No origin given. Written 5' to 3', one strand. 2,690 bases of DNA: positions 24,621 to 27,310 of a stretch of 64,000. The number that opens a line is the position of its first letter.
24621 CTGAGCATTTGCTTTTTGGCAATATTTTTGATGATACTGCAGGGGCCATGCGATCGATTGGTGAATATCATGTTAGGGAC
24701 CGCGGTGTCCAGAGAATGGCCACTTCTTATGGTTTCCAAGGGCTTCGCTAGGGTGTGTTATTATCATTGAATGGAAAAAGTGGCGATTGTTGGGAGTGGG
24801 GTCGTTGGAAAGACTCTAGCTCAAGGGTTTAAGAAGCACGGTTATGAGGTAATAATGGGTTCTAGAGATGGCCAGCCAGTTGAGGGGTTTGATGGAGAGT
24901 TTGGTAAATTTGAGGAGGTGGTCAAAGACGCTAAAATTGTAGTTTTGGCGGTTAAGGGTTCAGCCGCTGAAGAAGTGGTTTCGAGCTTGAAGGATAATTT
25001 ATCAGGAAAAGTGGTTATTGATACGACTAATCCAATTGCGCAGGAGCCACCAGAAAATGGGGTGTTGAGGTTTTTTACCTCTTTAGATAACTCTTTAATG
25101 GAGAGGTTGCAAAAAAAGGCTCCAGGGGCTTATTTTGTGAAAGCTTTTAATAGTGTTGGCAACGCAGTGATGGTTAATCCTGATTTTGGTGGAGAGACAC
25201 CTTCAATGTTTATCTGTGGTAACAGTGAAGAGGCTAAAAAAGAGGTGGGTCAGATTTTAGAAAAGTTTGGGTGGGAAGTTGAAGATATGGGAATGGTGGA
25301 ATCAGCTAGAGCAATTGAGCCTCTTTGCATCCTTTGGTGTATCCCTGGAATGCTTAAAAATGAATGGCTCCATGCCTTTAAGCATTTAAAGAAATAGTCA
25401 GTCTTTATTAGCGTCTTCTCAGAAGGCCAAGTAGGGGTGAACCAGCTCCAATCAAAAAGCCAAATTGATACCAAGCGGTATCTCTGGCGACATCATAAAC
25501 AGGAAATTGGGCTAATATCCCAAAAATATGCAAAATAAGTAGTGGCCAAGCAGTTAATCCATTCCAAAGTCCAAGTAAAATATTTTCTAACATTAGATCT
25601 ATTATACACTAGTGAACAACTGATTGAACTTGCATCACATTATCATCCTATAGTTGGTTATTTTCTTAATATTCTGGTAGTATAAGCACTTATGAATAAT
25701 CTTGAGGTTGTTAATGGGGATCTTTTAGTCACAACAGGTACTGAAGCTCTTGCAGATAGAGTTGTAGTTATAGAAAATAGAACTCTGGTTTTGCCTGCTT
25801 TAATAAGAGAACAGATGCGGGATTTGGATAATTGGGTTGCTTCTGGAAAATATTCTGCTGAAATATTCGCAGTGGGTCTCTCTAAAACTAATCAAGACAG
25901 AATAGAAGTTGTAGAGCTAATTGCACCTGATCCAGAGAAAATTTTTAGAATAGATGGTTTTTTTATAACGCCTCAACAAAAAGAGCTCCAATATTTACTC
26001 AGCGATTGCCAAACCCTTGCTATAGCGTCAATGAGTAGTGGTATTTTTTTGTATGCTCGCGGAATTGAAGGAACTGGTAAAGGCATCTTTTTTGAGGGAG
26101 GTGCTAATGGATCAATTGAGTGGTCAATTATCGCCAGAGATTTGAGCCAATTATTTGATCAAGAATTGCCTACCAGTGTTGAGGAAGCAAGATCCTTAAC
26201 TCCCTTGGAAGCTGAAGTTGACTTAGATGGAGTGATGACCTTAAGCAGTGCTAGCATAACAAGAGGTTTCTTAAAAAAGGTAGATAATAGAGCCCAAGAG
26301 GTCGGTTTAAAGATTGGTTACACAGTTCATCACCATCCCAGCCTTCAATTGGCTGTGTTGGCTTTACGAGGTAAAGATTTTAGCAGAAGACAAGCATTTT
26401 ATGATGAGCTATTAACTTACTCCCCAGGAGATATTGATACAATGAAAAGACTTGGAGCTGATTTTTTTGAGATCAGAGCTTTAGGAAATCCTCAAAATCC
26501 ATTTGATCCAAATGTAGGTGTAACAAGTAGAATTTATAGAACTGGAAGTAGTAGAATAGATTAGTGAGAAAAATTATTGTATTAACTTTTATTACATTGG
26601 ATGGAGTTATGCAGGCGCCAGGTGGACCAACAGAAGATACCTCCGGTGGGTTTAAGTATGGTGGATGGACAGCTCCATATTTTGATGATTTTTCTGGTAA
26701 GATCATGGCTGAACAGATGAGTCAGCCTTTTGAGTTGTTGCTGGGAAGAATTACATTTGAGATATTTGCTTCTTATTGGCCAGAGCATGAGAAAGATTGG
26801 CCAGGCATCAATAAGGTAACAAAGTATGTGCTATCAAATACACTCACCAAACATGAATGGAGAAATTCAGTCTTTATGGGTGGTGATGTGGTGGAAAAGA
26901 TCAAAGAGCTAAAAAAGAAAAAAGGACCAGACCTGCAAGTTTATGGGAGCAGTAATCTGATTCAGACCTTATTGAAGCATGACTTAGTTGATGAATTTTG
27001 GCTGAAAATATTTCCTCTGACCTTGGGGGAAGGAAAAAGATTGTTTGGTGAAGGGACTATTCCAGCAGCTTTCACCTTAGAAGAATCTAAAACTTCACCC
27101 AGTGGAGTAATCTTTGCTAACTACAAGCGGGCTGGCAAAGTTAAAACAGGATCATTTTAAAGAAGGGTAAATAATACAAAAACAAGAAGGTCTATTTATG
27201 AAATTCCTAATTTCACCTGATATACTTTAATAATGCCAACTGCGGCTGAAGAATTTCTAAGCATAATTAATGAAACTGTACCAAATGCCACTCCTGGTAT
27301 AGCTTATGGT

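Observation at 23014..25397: Radical SAM enzyme of unknown specificity in a GC-richer block, divergent from an unrecognisable 257-aa protein and followed by a Rossmann NADP oxidoreductase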

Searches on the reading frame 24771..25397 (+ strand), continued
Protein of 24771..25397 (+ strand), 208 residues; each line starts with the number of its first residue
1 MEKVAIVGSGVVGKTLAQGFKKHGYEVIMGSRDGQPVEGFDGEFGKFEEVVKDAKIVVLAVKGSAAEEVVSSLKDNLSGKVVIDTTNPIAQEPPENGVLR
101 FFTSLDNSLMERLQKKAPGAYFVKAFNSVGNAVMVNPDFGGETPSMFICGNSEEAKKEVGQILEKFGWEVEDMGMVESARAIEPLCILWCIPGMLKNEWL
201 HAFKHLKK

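Call 72: find_encoding_contigs(protein=P0212, flank=4000, max_places=1)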
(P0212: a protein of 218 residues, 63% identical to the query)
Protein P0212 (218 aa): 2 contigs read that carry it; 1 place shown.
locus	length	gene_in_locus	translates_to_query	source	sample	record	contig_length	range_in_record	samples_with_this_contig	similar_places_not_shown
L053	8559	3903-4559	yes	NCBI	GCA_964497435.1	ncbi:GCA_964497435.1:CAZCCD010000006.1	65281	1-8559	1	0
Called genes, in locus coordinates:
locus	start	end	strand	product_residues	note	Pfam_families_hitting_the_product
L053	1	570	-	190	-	?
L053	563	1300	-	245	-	-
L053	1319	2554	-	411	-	PF07690:MFS_1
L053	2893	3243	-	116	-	-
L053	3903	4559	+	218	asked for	PF01488:Shikimate_DH (weak), PF03446:NAD_binding_2, PF03807:F420_oxidored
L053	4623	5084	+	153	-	PF01909:NTP_transf_2, PF18765:Polbeta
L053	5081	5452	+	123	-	PF01934:HepT-like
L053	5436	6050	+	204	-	PF00881:Nitroreductase, PF14512:TM1586_NiRdase (faint)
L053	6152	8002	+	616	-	-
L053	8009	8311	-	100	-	-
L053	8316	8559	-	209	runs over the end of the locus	-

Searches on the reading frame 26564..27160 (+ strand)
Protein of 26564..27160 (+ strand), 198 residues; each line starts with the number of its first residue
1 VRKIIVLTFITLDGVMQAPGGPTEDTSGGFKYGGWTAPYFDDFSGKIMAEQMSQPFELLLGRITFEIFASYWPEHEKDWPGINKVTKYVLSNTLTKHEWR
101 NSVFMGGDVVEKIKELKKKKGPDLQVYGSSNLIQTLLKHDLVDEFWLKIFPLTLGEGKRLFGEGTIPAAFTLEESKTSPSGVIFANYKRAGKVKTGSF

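Call 3: search_protein_families(library=pfam, proteins=[window:26564-27160:+], max_evalue=0.01)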
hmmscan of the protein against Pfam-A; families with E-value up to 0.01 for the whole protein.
window:26564-27160:+ (198 aa): 1 family
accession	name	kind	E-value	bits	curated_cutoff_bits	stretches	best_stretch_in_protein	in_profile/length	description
PF01872.23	RibD_C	-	5.9e-24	85.4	24.1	1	2-183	1-196/197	RibD C-terminal domain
